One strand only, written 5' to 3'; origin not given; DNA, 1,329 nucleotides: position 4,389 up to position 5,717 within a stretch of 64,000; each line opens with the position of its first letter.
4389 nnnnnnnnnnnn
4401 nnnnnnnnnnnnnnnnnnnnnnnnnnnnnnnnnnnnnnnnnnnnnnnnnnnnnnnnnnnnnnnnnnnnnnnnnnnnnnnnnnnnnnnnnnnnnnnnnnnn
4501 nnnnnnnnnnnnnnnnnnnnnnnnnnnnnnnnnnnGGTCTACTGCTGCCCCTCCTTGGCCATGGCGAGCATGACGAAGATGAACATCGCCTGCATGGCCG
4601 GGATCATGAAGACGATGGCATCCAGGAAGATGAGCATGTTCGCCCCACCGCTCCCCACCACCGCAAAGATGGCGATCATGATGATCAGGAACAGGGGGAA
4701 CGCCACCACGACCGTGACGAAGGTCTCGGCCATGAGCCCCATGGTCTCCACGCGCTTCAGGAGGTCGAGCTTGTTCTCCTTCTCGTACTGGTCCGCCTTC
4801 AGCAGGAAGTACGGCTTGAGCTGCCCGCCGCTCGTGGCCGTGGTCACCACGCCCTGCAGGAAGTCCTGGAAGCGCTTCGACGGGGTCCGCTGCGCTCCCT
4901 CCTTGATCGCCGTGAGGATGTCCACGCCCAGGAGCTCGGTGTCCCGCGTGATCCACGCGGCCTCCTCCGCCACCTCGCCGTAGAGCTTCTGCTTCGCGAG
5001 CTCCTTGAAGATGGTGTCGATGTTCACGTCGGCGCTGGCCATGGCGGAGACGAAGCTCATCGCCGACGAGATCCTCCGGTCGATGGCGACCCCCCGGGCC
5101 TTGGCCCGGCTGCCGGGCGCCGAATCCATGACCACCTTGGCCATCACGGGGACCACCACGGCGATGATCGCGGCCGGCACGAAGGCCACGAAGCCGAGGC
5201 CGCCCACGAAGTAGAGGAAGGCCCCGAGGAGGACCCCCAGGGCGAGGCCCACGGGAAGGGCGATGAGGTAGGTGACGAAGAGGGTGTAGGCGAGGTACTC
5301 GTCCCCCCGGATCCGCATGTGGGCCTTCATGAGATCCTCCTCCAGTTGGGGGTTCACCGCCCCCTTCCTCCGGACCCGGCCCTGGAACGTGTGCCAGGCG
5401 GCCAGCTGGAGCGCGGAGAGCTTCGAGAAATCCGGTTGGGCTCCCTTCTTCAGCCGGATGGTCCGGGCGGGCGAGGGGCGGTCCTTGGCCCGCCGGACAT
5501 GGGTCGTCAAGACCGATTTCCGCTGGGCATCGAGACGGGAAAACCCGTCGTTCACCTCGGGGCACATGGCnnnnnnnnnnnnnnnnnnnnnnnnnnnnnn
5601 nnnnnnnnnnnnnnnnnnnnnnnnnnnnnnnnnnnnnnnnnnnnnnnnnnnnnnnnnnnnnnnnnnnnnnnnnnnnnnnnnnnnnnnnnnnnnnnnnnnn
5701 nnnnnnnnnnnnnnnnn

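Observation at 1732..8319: Archaeal type IV filament locus with two intact FlaI-family ATPases bracketing a two-gene (split) FlaJ platform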

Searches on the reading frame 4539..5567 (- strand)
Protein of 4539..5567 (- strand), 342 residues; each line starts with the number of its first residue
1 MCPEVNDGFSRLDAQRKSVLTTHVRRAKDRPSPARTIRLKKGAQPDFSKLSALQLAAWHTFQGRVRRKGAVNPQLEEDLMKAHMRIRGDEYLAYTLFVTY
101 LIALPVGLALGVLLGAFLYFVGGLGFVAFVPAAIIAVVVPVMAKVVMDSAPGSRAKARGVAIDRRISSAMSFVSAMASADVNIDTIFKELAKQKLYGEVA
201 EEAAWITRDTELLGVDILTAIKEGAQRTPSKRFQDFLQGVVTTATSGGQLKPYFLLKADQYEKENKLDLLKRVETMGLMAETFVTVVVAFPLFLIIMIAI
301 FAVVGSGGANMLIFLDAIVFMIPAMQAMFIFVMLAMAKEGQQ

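Call 3: search_protein_families(library=pfam, proteins=[window:4539-5567:-], max_evalue=0.01)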
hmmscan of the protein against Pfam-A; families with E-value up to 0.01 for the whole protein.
window:4539-5567:- (342 aa): 1 family
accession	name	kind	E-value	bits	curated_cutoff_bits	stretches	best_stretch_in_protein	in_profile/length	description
PF00482.28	T2SSF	-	1.5e-13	51.3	25.2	1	173-297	5-124/125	Type II secretion system (T2SS), protein F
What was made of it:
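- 4539..5567 (-): Platform N-half, 342 aa, with one T2SSF domain. It is equivalent to the N-terminal repeat of FlaJ/ArlJ/UpsF and to CdiPFa. Pfam T2SSF scores 1.5e-13 (call 3).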

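Call 4: search_protein_families(library=ncbifam, proteins=[window:4539-5567:-], max_evalue=0.01)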
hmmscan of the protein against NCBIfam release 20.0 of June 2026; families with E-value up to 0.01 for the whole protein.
window:4539-5567:- (342 aa): 4 families
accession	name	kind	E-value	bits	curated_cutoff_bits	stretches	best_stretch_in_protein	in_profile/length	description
NF004704.2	PRK06041.1-2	equivalog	8.9e-18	64.3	550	1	125-335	38-245/555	archaellar assembly protein ArlJ/FlaJ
NF046075.1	UpsF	equivalog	3.8e-14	52.4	400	1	77-326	9-250/484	membrane pilin protein UpsF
NF053673.1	bindosome_BasF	exception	2.6e-10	39.5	1300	1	91-302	145-340/656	bindosome assembly system membrane anchoring protein BasF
NF004705.1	PRK06041.1-3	equivalog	4.5e-07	29.2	400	1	169-338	10-174/465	archaellar assembly protein ArlJ/FlaJ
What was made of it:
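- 4539..5567 (-): It matches ArlJ profile positions 38-245 of 555 (call 4).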

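Call 9: find_homologous_proteins(query=window:4539-5567:-)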
Query window:4539-5567:- (342 aa): 1783 proteins with E <= 0.001 among 8000 candidates; the best 120 are listed.
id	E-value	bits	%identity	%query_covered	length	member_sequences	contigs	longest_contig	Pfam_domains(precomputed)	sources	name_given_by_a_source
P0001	2.1e-215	732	100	100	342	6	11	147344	PF00482.29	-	-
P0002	2.8e-148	511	70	100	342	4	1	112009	PF00482.29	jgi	jgi:flagellar protein FlaJ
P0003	8.3e-140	484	67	97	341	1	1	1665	PF00482.29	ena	-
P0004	5.3e-137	474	66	99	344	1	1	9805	PF00482.29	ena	-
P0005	9.9e-136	470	67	100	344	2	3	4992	PF00482.29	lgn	-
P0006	2.8e-131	456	63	99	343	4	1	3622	PF00482.29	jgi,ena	jgi:flagellar protein FlaJ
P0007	8.0e-130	451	63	99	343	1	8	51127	PF00482.29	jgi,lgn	jgi:flagellar protein FlaJ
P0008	2.4e-129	449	63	99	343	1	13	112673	PF00482.29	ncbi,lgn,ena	-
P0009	2.2e-128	446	67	93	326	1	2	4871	PF00482.29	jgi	jgi:flagellar protein FlaJ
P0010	2.3e-128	446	62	99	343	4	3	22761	PF00482.29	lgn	-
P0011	5.1e-128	445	67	91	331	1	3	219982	PF00482.29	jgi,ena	jgi:flagellar protein FlaJ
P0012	2.6e-127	443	67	92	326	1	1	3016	PF00482.29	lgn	-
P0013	7.4e-127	441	65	94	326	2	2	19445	PF00482.29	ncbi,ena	-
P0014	5.4e-125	435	65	91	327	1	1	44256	PF00482.29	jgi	jgi:flagellar protein FlaJ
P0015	8.6e-125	434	65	92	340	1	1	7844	PF00482.29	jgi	jgi:flagellar protein FlaJ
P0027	3.8e-115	403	63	92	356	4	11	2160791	PF00482.29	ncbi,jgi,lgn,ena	-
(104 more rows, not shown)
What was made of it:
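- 4539..5567 (-): Of 1783 database homologues, the best 120 are all 303-359 aa with a single domain (call 9).
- The best 120 homologues of the N-half are all 303-359 aa with one T2SSF domain (call 9). JGI annotations call the platform genes 'flagellar protein FlaJ' (call 9).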

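Call 11: find_encoding_contigs(protein=P0027, flank=10000, max_places=3)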
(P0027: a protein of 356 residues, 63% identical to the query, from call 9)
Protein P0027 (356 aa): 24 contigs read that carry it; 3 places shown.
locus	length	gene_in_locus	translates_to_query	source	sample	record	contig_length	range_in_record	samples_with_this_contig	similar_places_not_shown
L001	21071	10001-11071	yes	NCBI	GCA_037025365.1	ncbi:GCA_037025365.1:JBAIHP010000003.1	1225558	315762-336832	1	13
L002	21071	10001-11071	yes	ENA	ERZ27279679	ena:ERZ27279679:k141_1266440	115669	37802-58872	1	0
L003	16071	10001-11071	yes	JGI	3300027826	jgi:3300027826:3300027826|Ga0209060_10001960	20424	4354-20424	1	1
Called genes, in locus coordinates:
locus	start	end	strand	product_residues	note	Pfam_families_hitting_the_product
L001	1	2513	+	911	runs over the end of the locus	PF00801:PKD (weak), PF13927:Ig_3 (faint), PF18911:PKD_4, PF00801:PKD, PF18911:PKD_4, PF00801:PKD, PF18911:PKD_4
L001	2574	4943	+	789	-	PF13415:Beta-prop_FBX42 (weak), PF24681:Kelch_KLHDC2_KLHL20_DRC7, PF18911:PKD_4 (faint), PF00801:PKD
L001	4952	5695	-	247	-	-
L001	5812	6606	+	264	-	-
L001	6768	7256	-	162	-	PF01842:ACT, PF13291:ACT_4 (faint), PF19571:ACT_8, PF22629:ACT_AHAS_ss (faint), PF01842:ACT (weak)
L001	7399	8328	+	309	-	-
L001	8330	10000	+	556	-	PF23990:PilB3_N (faint), PF00437:T2SSE, PF23989:PilB3_C (weak)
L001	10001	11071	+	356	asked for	PF00482:T2SSF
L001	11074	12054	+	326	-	PF00482:T2SSF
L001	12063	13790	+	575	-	PF00437:T2SSE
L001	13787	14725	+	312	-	PF01555:N6_N4_Mtase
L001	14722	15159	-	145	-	-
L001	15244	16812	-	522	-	PF05762:VWA_CoxE (weak), PF13519:VWA_2 (weak)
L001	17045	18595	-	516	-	PF01078:Mg_chelatase (faint), PF07724:AAA_2 (faint), PF07728:AAA_5 (faint), PF08298:AAA_PrkA, PF07726:AAA_3 (weak), PF00158:Sigma54_activat (weak)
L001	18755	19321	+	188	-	PF00583:Acetyltransf_1, PF13673:Acetyltransf_10, PF13508:Acetyltransf_7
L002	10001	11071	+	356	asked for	PF00482:T2SSF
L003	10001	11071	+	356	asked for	PF00482:T2SSF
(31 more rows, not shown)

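Call 23: find_related_loci(query=A1, collection=genome_contigs, flank=8000)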
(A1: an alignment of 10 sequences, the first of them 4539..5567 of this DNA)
Query A1 (342 aa) in genome_contigs; peptide patterns used: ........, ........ (x = any residue, [..] = any of these).
483 stretches matched a pattern; 263 encode a relative of the query (tblastn E <= 1e-3); the best 80 are kept; 80 distinct loci.
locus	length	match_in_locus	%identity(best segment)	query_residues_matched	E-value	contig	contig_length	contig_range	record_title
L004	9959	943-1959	63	3-340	3e-134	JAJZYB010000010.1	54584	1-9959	MAG: Thermoplasmata archaeon isolate TL1-5.bin109 NODE_552_length_54584_cov_2.841379, whole genome shotgun sequence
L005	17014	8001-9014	63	4-340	6e-133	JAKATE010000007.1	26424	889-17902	MAG: Thermoplasmata archaeon isolate YP2.bin30 NODE_1542_length_26424_cov_2.035137, whole genome shotgun sequence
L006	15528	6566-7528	65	21-342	9e-132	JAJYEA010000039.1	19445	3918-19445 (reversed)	MAG: Thermoplasmata archaeon isolate DBS1-1.bin134 NODE_4668_length_19445_cov_2.624288, whole genome shotgun sequence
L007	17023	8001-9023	63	1-341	5e-130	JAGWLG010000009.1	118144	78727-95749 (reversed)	MAG: Thermoplasmata archaeon isolate REEB18 contig-150_110, whole genome shotgun sequence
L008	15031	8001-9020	62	1-341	7e-129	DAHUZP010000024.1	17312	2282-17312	MAG TPA_asm: Thermoplasmata archaeon isolate clean282 k141_363289, whole genome shotgun sequence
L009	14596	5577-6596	61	1-341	1e-127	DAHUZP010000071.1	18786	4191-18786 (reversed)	MAG TPA_asm: Thermoplasmata archaeon isolate clean282 k141_615560, whole genome shotgun sequence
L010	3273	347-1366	61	1-341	5e-131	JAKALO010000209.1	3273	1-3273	MAG: Deltaproteobacteria bacterium isolate WY5.bin129 NODE_68069_length_3273_cov_1.737444, whole genome shotgun sequence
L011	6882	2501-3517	63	3-340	2e-126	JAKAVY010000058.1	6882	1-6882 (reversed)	MAG: Thermoplasmata archaeon isolate YP4.bin26 NODE_15622_length_6882_cov_2.397927, whole genome shotgun sequence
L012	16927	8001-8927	65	34-342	2e-122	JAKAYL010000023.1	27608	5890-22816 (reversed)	MAG: Thermoplasmata archaeon isolate YS4.bin60 NODE_995_length_27608_cov_10.335577, whole genome shotgun sequence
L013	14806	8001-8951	63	28-342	4e-121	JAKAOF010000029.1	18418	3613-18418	MAG: Thermoplasmata archaeon isolate YF1.bin117 NODE_3361_length_18418_cov_21.123175, whole genome shotgun sequence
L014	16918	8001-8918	63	32-339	2e-117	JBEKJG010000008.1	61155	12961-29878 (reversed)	MAG: Thermoplasmata archaeon isolate SPRUCE 318 SPRUCE_318_8, whole genome shotgun sequence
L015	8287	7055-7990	60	31-339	2e-115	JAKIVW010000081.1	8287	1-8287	MAG: Thermoplasmata archaeon isolate AcS1-45 NODE_34181_length_8287_cov_5.974004, whole genome shotgun sequence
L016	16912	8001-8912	61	34-339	5e-114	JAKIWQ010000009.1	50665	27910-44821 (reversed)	MAG: Thermoplasmata archaeon isolate SubAcS13-64 SubAcS13-64_9, whole genome shotgun sequence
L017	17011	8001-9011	56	1-339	3e-113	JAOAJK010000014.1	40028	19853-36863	MAG: Thermoplasmata archaeon isolate SKW197 NODE_14_length_40028_cov_15.129709, whole genome shotgun sequence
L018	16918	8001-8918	60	32-339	2e-112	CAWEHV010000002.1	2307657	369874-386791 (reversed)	MAG: uncultured Thermoplasmata archaeon isolate MFD09222.bin.1.12 genome assembly, contig: contig_47939, whole genome sh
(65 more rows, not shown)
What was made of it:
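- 263 species-level genomes carry a relative (call 23).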

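Call 75: predict_structure(alignment_id=A3)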
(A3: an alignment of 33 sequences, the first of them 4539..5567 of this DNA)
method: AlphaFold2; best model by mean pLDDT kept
length: 342 residues; sequences in the alignment: 33
mean_pLDDT: 68.6   pTM: 0.39
mean pLDDT of the five models: 68.6, 68.5, 65.9, 64.2, 61.7
residues with pLDDT >= 90: 20; 70-90: 166; 50-70: 74; < 50: 82
segments of 3 or more residues with pLDDT < 50: 1-9, 15-44, 173-191, 195-214
pLDDT, mean of each block of 10 residues (from residue 1): 45 46 33 39 51 85 79 77 76 88 90 91 86 89 86 75 62 46 46 48 45 50 59 67 64 67 69 75 83 89 80 87 86 76 46
secondary structure, 60 per line:
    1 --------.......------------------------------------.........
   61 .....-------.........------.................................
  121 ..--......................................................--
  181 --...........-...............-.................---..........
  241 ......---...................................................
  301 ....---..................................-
elements in order: H9-15 H52-65 H73-81 H88-122 H125-178 H183-193 H195-209 H211-227 H231-246 H250-304 H308-341
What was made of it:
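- Tried and rejected: Confidence was low (pLDDT 68.6, pTM 0.39, call 75).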

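Call 77: search_solved_structures(query=A3, max_evalue=1)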
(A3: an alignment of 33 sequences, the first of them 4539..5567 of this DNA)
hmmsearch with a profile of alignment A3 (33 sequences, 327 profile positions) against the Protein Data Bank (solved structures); distinct sequences matched with E-value up to 1: 1.
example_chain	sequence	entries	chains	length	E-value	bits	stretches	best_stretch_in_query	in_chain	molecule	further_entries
4zv6_B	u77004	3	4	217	0.078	15.5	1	129-223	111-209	Octarellin V.1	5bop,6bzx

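Call 78: fold_search(model_id=the predicted structure, library=pdb)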
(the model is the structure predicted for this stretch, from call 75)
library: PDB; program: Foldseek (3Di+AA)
matches with E <= 10: 22; with E <= 0.001: 0
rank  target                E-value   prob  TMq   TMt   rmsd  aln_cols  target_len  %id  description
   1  7n5a_A                1.2e+00  0.15  0.21  0.13  38.0       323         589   13  Structure of AtAtm3 in the closed conformation (released 2022-04-13)
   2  7n58_A                2.4e+00  0.10  0.20  0.12  39.3       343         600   11  Structure of AtAtm3 in the inward-facing conformation (released 2022-04-13)
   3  8qb8_A                2.4e+00  0.05  0.13  0.15  29.4       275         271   12  Lsp1 in native eisosome lattice bound to plasma membrane microdomain (released 2024-07-24)
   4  6wgt_B                2.7e+00  0.03  0.11  0.11  41.5       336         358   14  Crystal structure of HTR2A with hallucinogenic agonist (released 2020-09-23)
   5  7zdf_C                4.8e+00  0.06  0.18  0.12  38.9       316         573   11  IF(heme/confined) conformation of CydDC in AMP-PNP(CydD) bound state (Dataset-4) (released 2023-04-19)
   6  7zde_C                4.8e+00  0.04  0.15  0.10  38.8       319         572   13  IF(apo/as isolated) conformation of CydDC in AMP-PNP(CydD) bound state (Dataset-4) (released 2023-04-19)
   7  7zec_C                5.0e+00  0.06  0.19  0.12  39.3       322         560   13  IF(heme/confined) conformation of CydDC in ATP(CydD) bound state (Dataset-15) (released 2023-04-19)
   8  6rxt_UO               5.3e+00  0.05  0.11  0.08  21.4       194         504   11  Cryo-EM structure of the 90S pre-ribosome (Kre33-Noc4) from Chaetomium thermophilum, state A (released 2019-08-14)
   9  8j03_A                5.3e+00  0.03  0.12  0.12  31.0       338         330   15  Human KCNQ2(F104A)-CaM-PIP2-CBD complex in state I (released 2023-12-06)
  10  7zdc_C                6.1e+00  0.04  0.15  0.11  26.2       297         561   12  IF(heme/confined) conformation of CydDC in ADP(CydD) bound state (Dataset-3) (released 2023-04-19)
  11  6lqi_A                6.1e+00  0.02  0.12  0.04  27.7       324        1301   13  Cryo-EM structure of the mouse Piezo1 isoform Piezo1.1 (released 2020-03-04)
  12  6p6i_B                6.7e+00  0.06  0.20  0.13  38.6       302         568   13  Structure of YbtPQ importer (released 2020-03-04)
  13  9nly_H                6.7e+00  0.04  0.14  0.17  20.6       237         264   13  Y20S (Sec18-Sec17-Sec9-Sso1-Snc1) EDTA - Class 7 (released 2025-10-01)
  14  8fbn_D                7.4e+00  0.03  0.11  0.16  20.2       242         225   16  Improving the secretion of designed protein assemblies through negative design of cryptic transmembrane domains (released 2023-03-22)
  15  7zdb_C                7.4e+00  0.02  0.13  0.09  28.3       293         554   14  IF(heme/bound) conformation of CydDC in ADP+Pi(CydC)/ATP(CydD) bound state (Dataset-2) (released 2023-04-19)
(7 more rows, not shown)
